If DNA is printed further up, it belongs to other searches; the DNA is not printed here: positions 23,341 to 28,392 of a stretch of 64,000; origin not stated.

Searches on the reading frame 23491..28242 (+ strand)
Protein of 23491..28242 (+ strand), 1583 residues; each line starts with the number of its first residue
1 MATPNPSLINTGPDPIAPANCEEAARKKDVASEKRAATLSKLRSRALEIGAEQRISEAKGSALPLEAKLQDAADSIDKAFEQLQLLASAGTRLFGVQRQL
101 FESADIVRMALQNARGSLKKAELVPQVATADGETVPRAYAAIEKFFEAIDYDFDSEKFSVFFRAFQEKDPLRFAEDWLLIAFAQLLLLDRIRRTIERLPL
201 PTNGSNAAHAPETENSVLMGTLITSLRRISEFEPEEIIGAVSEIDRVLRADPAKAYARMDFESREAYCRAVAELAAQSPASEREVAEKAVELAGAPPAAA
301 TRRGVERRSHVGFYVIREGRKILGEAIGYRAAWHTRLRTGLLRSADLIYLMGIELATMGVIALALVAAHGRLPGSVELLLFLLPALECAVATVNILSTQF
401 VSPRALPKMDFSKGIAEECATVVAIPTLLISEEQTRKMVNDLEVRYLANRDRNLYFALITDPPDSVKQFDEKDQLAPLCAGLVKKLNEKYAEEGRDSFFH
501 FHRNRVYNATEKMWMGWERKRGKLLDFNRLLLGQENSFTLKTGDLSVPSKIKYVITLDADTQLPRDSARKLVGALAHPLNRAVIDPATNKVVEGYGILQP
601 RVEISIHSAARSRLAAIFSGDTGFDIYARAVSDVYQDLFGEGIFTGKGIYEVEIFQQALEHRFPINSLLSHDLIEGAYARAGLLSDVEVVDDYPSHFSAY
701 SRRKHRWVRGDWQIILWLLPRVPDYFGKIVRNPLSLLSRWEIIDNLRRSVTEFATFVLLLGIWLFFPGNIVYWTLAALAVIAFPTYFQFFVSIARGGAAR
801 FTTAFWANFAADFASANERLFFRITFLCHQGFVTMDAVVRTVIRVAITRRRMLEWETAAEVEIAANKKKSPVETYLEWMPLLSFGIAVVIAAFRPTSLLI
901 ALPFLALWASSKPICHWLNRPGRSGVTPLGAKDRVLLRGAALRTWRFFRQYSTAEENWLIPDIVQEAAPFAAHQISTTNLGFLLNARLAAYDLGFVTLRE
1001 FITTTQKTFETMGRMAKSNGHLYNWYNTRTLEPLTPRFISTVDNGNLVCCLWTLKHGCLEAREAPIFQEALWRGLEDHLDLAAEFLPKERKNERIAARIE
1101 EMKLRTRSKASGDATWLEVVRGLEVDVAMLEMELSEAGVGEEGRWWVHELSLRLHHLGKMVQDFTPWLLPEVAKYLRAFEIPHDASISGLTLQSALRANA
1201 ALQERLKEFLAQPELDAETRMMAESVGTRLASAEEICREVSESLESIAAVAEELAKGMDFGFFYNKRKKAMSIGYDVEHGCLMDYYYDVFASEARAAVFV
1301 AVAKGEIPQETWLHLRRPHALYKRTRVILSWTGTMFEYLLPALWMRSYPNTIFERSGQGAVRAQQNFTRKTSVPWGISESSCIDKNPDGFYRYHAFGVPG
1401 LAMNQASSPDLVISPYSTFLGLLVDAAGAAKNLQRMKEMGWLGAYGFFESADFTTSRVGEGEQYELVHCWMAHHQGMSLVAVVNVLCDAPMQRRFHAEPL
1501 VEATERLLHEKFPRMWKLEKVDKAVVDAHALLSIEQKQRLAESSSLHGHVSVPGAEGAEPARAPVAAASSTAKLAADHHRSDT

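Call 7: search_protein_families(library=pfam, proteins=[window:23491-28242:+], max_evalue=0.001)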
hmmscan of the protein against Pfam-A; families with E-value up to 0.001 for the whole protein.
window:23491-28242:+ (1583 aa): 2 families
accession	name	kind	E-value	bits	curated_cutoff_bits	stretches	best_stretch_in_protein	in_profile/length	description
PF10091.15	Glycoamylase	-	4.6e-17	62.7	27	1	1286-1497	2-219/221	Putative glucoamylase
PF13632.12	Glyco_trans_2_3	-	8.3e-05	22.9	27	0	553-764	1-194/198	Glycosyl transferase family group 2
